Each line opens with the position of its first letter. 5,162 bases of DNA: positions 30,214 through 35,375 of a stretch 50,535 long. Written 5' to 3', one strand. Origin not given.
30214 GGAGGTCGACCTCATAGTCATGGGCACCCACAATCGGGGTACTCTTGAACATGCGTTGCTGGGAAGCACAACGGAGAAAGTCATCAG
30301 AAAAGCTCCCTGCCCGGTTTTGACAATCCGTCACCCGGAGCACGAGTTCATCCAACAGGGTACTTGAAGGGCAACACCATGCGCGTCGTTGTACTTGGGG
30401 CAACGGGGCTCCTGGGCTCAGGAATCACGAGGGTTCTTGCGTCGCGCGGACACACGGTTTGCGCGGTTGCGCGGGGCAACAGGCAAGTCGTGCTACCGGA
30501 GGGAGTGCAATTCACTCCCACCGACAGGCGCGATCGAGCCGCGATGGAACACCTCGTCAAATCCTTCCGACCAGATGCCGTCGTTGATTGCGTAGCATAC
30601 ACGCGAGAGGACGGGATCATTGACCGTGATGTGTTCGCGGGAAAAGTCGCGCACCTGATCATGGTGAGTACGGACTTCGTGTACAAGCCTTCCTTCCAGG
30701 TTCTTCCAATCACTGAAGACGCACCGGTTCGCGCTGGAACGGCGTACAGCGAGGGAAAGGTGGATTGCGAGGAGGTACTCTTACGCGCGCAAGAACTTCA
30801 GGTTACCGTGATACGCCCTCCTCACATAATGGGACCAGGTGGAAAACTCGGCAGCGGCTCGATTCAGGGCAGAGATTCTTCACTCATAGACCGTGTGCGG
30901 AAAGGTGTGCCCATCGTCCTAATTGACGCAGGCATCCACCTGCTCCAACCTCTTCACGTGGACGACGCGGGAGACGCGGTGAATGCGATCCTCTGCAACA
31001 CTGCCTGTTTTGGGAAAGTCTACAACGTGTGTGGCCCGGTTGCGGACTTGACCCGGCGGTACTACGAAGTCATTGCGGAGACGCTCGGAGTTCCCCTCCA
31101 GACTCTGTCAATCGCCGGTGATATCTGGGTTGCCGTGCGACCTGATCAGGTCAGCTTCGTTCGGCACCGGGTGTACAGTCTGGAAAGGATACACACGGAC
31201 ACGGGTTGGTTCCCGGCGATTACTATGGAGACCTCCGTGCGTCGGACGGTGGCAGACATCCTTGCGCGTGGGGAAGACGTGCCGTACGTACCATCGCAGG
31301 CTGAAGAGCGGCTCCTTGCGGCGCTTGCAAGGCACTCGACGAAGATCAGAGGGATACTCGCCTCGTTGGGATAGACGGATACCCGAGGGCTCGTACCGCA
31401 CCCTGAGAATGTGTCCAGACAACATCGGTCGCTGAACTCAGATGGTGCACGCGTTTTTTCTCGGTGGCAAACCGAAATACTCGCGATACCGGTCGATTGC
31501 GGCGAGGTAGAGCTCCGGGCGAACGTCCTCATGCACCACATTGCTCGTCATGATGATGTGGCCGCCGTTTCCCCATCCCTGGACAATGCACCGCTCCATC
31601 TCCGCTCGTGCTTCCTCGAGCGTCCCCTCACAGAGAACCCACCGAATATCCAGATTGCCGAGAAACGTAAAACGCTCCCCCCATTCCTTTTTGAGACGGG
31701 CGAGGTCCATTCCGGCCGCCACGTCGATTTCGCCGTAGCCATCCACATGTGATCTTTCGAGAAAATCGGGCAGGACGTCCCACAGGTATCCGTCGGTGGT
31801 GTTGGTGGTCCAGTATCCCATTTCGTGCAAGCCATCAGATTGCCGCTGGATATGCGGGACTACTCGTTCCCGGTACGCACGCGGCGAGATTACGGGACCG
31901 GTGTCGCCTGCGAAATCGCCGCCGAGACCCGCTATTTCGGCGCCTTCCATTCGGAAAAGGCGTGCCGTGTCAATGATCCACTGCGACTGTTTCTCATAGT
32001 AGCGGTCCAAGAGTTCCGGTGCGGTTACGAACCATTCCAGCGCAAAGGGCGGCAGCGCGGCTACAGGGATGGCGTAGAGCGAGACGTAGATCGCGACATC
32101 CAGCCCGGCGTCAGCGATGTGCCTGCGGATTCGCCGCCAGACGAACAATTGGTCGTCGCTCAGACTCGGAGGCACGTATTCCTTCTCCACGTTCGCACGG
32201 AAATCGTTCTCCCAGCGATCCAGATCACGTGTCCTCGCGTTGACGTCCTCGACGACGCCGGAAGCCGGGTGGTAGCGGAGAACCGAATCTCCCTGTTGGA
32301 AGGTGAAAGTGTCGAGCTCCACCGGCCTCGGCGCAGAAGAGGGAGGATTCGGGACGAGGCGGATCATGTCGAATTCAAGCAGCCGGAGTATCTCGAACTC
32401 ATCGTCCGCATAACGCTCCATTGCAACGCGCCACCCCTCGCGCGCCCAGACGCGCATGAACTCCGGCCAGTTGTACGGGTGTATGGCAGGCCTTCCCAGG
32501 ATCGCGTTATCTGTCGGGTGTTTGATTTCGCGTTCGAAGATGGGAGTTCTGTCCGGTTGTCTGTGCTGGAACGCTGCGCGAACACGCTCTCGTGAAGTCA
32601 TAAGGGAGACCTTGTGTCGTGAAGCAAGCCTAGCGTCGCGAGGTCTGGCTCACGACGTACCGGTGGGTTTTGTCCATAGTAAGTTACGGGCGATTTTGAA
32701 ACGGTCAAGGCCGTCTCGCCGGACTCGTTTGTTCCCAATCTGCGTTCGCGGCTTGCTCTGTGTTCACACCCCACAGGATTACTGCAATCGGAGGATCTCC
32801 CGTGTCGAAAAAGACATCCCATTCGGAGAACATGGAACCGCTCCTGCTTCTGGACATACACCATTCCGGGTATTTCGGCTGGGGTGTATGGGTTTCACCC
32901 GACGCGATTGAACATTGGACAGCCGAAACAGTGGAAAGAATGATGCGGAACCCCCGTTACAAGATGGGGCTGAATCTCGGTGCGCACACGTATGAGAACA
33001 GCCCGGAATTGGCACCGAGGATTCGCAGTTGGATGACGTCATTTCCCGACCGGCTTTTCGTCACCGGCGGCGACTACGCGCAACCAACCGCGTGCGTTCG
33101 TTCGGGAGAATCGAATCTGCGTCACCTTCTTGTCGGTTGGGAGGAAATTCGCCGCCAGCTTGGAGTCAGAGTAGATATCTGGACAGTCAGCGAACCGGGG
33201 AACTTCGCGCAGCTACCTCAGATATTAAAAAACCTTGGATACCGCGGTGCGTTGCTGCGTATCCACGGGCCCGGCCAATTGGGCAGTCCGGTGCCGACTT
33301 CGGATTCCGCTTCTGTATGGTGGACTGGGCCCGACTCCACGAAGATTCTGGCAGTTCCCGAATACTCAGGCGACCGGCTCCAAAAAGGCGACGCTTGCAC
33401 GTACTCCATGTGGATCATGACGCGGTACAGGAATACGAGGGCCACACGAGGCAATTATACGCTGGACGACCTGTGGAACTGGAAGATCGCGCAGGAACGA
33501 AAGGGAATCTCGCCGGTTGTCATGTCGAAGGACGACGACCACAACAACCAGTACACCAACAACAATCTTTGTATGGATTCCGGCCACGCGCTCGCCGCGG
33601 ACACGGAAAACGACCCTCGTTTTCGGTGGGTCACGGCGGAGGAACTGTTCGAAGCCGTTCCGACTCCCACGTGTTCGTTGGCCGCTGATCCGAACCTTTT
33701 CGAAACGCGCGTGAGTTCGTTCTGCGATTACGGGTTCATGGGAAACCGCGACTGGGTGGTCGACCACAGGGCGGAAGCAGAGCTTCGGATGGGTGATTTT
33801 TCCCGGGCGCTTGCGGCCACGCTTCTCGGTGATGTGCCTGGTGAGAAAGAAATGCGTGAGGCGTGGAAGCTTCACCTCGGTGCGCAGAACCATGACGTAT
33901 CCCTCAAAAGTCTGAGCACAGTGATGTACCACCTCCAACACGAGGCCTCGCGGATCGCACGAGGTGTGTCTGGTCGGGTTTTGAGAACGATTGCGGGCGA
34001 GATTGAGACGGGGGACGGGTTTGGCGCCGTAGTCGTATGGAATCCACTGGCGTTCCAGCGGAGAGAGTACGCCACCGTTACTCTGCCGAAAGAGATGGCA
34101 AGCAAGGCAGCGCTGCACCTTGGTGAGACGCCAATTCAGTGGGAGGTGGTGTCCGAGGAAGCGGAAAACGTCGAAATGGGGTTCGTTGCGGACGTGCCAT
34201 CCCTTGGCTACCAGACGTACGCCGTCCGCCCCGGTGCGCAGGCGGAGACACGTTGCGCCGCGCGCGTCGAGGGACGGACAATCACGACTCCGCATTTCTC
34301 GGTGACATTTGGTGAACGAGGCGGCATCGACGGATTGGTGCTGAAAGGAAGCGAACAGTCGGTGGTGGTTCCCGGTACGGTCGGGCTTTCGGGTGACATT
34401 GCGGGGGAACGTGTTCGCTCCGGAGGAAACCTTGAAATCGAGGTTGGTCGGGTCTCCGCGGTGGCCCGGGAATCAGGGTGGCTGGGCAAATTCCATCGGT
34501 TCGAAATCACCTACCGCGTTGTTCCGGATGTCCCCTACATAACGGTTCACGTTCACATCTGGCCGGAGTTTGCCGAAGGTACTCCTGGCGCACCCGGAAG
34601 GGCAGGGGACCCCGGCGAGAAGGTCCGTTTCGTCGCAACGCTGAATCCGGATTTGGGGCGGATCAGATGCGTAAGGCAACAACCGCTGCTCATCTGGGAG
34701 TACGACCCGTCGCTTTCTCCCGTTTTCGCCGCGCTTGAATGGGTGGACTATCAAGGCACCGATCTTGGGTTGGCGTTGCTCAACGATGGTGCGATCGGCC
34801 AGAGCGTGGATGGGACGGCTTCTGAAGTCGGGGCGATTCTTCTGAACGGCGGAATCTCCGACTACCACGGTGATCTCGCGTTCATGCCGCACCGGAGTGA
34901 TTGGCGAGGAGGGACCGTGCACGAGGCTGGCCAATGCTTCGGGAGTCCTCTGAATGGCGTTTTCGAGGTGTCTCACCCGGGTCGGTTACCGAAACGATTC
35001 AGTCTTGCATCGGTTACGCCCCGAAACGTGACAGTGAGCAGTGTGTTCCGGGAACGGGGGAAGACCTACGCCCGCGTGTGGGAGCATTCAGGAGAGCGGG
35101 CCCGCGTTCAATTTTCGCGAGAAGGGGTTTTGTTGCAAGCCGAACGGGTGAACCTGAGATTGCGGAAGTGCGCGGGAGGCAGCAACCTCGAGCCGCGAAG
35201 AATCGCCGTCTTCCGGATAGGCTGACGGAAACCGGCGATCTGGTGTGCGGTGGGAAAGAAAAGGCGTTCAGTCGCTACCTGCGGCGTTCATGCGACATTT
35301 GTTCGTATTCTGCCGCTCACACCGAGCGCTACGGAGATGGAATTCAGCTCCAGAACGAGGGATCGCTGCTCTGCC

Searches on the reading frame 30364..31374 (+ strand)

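Call 57: search_protein_families(library=pfam, proteins=[window:30364-31374:+], max_evalue=0.00001)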
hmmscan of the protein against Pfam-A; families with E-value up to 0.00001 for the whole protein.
window:30364-31374:+ (336 aa): 4 families
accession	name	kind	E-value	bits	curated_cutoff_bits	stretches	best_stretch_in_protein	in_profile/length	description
PF01370.27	Epimerase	-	7.2e-23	81.7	20.9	1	8-223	1-240/240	NAD dependent epimerase/dehydratase family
PF04321.23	RmlD_sub_bind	-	2.6e-14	53.4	27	1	6-84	1-66/287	RmlD substrate binding domain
PF13460.12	NAD_binding_10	-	1.7e-08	35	27.2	1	12-156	1-147/184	NAD(P)H-binding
PF05368.20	NmrA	-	6e-06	26.5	27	1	6-66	3-68/298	NmrA-like family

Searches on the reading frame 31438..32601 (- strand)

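Call 57: search_protein_families(library=pfam, proteins=[window:31438-32601:-], max_evalue=0.00001)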
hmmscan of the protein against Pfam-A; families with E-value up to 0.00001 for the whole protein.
window:31438-32601:- (387 aa): 1 family
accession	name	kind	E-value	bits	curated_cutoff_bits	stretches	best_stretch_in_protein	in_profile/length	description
PF01208.23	URO-D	-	5.2e-13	49.2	23.9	1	187-375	165-346/346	Uroporphyrinogen decarboxylase (URO-D)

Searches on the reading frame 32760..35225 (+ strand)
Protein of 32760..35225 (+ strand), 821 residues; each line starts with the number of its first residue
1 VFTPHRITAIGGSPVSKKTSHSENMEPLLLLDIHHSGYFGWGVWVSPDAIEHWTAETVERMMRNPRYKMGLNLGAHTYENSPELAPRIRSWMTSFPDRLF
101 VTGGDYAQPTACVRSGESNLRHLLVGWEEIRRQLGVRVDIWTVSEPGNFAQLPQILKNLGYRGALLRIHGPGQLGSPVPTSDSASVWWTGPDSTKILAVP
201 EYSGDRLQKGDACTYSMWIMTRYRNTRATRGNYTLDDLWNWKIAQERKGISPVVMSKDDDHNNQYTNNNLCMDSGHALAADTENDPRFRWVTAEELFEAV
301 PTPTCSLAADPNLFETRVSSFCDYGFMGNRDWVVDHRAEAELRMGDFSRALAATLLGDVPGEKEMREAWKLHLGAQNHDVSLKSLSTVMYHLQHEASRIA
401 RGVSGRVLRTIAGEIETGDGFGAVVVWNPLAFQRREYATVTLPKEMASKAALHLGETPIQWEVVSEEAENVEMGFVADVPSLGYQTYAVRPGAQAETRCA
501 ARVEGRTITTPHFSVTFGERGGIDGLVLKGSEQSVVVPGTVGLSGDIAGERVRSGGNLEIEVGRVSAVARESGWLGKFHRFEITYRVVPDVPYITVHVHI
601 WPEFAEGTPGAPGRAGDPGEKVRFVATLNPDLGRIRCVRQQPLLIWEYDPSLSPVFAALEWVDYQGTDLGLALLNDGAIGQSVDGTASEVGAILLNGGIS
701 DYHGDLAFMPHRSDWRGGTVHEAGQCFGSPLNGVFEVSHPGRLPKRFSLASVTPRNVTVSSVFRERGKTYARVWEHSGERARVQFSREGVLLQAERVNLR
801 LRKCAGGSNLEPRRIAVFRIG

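Call 57: search_protein_families(library=pfam, proteins=[window:32760-35225:+], max_evalue=0.00001)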
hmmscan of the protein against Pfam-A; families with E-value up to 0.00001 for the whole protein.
window:32760-35225:+ (821 aa): 1 family
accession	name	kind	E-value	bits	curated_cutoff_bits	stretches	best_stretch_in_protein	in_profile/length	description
PF01074.27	Glyco_hydro_38N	-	4.9e-09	36.4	25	1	54-302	29-257/270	Glycosyl hydrolases family 38 N-terminal domain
